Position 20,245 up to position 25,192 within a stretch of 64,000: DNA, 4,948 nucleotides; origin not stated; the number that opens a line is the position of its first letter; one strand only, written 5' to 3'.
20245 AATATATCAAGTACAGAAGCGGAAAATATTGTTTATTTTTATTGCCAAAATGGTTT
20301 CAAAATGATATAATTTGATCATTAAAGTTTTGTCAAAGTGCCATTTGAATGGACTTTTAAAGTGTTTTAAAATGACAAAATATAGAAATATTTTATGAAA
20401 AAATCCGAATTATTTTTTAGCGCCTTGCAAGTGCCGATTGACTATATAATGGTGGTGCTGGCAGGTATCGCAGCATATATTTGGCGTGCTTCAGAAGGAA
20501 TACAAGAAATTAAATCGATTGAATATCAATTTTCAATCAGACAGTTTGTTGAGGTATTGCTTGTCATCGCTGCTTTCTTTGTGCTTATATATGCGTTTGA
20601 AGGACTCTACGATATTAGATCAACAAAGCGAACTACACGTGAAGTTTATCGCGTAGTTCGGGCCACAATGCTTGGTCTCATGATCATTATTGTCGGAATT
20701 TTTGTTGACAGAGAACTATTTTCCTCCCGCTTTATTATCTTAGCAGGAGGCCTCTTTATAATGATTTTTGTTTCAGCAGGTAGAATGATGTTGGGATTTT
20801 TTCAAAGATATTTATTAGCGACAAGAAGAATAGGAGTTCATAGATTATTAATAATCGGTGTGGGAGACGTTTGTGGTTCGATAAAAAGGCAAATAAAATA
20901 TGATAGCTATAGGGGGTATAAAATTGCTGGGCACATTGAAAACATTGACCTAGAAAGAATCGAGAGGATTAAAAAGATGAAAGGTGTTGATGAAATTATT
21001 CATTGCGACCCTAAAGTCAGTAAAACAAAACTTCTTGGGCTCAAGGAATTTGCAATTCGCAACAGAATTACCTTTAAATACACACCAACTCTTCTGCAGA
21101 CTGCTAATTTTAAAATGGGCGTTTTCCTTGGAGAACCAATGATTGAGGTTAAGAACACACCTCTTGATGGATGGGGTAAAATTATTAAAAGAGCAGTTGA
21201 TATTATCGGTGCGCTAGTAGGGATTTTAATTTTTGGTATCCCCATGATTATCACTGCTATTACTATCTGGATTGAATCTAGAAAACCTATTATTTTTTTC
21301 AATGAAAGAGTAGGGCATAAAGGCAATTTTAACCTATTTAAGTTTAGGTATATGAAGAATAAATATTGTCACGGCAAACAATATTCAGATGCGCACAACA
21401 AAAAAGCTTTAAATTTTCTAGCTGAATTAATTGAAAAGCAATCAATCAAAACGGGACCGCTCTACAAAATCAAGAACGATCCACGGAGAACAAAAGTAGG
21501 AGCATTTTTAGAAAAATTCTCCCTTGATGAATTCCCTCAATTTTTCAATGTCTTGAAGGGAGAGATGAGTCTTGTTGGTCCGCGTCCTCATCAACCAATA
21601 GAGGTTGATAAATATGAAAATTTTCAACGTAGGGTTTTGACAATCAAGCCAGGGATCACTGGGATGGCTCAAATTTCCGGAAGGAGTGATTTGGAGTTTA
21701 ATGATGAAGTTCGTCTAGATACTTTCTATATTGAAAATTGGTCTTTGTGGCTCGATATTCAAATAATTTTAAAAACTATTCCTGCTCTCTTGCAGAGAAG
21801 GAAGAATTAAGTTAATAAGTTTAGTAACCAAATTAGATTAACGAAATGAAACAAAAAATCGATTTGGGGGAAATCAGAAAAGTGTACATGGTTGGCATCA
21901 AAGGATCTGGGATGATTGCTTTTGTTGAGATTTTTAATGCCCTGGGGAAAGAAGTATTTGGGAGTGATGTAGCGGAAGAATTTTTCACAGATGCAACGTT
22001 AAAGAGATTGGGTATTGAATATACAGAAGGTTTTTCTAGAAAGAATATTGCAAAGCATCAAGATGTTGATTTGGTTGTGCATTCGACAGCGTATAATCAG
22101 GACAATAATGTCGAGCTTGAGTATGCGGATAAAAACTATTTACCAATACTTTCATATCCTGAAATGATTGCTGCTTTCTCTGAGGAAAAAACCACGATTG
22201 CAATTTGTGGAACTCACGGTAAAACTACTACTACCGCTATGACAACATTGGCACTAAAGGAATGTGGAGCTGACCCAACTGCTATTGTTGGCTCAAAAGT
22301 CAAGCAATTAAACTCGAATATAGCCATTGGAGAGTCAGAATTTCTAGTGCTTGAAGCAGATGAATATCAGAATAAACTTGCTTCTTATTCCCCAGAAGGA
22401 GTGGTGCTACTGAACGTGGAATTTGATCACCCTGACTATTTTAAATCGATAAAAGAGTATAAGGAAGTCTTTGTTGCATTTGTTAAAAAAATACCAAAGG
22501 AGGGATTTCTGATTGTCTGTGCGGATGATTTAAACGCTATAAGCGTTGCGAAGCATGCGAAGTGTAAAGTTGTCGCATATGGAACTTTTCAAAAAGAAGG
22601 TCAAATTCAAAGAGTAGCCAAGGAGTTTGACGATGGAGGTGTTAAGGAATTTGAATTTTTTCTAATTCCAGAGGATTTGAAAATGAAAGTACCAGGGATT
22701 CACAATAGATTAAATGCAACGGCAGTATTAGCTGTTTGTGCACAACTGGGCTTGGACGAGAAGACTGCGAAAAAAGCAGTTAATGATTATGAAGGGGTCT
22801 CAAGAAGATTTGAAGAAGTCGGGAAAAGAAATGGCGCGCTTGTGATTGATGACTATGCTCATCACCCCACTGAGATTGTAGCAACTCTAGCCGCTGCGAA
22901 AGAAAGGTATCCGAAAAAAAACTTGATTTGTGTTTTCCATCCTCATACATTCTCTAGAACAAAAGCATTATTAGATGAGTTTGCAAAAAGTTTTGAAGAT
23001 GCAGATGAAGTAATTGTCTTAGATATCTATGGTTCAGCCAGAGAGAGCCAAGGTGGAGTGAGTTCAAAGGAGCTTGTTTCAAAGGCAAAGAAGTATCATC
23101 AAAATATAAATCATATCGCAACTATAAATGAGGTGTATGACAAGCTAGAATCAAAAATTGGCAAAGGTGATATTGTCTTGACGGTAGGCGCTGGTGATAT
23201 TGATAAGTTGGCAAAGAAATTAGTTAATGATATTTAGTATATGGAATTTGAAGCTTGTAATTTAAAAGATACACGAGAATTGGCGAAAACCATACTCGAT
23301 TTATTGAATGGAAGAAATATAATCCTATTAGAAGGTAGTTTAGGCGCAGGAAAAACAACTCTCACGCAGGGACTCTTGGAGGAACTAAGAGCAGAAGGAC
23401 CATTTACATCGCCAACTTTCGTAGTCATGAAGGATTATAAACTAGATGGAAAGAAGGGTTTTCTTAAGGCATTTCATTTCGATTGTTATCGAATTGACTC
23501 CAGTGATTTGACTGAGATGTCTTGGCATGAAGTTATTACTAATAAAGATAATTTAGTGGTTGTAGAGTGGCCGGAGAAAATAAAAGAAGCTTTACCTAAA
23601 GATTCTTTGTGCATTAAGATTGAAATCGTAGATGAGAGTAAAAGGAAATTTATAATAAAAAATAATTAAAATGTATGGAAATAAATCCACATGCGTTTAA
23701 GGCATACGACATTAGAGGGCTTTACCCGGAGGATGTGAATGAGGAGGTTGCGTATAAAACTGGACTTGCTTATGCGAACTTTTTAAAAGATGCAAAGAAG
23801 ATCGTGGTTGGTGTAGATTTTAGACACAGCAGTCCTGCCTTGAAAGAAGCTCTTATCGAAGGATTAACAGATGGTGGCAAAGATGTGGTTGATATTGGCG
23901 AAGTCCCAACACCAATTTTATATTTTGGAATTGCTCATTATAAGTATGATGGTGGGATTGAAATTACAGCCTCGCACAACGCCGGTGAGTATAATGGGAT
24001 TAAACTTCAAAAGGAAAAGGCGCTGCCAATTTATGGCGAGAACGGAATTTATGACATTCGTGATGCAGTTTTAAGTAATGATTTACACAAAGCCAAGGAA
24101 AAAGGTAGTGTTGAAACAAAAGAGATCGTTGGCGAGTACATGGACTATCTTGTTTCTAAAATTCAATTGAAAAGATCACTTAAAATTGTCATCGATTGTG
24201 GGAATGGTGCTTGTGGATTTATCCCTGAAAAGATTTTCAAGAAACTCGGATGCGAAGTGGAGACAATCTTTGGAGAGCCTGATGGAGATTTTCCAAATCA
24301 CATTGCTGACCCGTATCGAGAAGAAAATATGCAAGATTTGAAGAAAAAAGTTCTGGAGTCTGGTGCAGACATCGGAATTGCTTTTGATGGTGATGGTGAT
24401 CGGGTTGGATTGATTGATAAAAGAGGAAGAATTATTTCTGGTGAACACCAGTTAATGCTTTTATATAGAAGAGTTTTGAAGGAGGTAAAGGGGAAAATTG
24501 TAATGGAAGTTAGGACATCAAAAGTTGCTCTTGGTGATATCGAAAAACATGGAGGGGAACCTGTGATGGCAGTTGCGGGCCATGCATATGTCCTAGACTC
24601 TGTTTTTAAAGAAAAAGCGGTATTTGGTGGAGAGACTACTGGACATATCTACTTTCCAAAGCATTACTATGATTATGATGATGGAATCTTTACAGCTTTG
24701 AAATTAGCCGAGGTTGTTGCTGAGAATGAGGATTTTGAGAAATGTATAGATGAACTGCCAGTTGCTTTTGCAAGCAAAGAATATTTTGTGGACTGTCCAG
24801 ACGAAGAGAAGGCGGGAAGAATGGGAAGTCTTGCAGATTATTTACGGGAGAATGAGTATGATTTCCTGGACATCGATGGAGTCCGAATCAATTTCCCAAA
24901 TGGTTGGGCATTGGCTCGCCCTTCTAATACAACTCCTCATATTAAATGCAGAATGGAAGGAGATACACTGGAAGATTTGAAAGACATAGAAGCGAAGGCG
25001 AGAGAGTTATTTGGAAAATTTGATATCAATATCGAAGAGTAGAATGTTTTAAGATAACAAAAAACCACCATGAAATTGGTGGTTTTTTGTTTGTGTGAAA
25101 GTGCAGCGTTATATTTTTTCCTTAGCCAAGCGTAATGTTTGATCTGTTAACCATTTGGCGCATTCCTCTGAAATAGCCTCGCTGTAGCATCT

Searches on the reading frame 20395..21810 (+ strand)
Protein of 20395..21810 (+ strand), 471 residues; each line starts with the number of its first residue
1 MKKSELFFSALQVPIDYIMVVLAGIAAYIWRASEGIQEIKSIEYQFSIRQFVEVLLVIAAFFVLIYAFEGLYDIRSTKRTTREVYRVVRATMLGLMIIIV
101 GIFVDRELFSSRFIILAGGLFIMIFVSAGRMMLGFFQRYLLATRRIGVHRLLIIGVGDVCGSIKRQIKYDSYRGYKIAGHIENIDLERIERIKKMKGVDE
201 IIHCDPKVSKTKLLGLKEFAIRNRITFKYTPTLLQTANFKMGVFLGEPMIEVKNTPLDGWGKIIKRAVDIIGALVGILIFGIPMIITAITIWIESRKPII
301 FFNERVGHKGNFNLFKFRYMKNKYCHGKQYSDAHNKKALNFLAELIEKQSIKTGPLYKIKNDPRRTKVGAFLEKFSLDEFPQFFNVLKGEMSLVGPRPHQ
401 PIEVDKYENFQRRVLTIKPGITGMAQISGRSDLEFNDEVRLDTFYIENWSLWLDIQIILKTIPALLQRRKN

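Call 45: search_protein_families(library=pfam, proteins=[window:20395-21810:+], max_evalue=0.001)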
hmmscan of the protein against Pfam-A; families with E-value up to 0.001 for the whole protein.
window:20395-21810:+ (471 aa): 1 family
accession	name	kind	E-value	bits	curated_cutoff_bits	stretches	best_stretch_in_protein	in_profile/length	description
PF02397.22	Bac_transf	-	4.8e-58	196.1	27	1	265-466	1-178/179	Bacterial sugar transferase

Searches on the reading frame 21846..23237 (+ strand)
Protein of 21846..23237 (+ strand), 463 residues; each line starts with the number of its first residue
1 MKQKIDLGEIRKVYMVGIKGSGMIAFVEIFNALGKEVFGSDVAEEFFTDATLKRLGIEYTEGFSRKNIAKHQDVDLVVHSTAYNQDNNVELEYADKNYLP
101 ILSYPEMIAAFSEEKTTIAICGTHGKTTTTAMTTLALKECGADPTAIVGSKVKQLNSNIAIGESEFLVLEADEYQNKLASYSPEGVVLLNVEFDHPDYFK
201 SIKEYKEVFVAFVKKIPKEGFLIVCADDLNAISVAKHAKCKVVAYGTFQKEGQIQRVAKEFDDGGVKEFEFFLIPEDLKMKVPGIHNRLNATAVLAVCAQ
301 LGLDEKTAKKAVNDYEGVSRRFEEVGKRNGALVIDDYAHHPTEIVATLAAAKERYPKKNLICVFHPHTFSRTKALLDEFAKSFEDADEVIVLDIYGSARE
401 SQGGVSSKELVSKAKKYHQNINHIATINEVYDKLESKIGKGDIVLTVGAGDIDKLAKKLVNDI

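Call 45: search_protein_families(library=pfam, proteins=[window:21846-23237:+], max_evalue=0.001)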
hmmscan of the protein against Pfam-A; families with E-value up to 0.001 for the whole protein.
window:21846-23237:+ (463 aa): 3 families
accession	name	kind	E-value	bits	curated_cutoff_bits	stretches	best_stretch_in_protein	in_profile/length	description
PF08245.18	Mur_ligase_M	-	5.7e-26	92.2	24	1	120-298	1-200/200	Mur ligase middle domain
PF02875.26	Mur_ligase_C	-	2.3e-25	90.3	28.4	1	320-450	1-127/127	Mur ligase, glutamate ligase domain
PF01225.30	Mur_ligase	-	3.7e-16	59.7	21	1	12-115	1-94/95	Mur ligase family, catalytic domain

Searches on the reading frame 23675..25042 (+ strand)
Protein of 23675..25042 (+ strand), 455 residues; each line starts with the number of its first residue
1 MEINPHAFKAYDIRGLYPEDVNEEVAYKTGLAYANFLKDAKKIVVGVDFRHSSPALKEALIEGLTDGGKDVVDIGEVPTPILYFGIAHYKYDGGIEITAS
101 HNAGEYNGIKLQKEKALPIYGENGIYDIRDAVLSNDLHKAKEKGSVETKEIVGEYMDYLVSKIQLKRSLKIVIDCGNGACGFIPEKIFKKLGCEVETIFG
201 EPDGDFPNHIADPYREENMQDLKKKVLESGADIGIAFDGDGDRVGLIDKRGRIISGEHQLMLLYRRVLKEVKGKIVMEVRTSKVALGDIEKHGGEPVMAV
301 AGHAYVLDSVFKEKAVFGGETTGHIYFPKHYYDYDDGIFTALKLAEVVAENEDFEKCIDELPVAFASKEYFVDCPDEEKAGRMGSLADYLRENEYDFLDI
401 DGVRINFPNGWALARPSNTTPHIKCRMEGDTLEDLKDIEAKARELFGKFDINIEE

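Call 45: search_protein_families(library=pfam, proteins=[window:23675-25042:+], max_evalue=0.001)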
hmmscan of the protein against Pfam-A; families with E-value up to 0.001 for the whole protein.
window:23675-25042:+ (455 aa): 4 families
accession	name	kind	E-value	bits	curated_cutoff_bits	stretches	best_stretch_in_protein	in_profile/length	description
PF02878.22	PGM_PMM_I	-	1.2e-34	119.4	22.5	1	7-126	3-128/138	Phosphoglucomutase/phosphomannomutase, alpha/beta/alpha domain I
PF02879.22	PGM_PMM_II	-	3.4e-26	92.2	29.3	1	154-251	2-103/103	Phosphoglucomutase/phosphomannomutase, alpha/beta/alpha domain II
PF02880.22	PGM_PMM_III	-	2.6e-19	69.9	20.7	1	256-361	2-111/115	Phosphoglucomutase/phosphomannomutase, alpha/beta/alpha domain III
PF00408.26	PGM_PMM_IV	-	2.1e-09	37.8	23.1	1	374-444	6-67/68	Phosphoglucomutase/phosphomannomutase, C-terminal domain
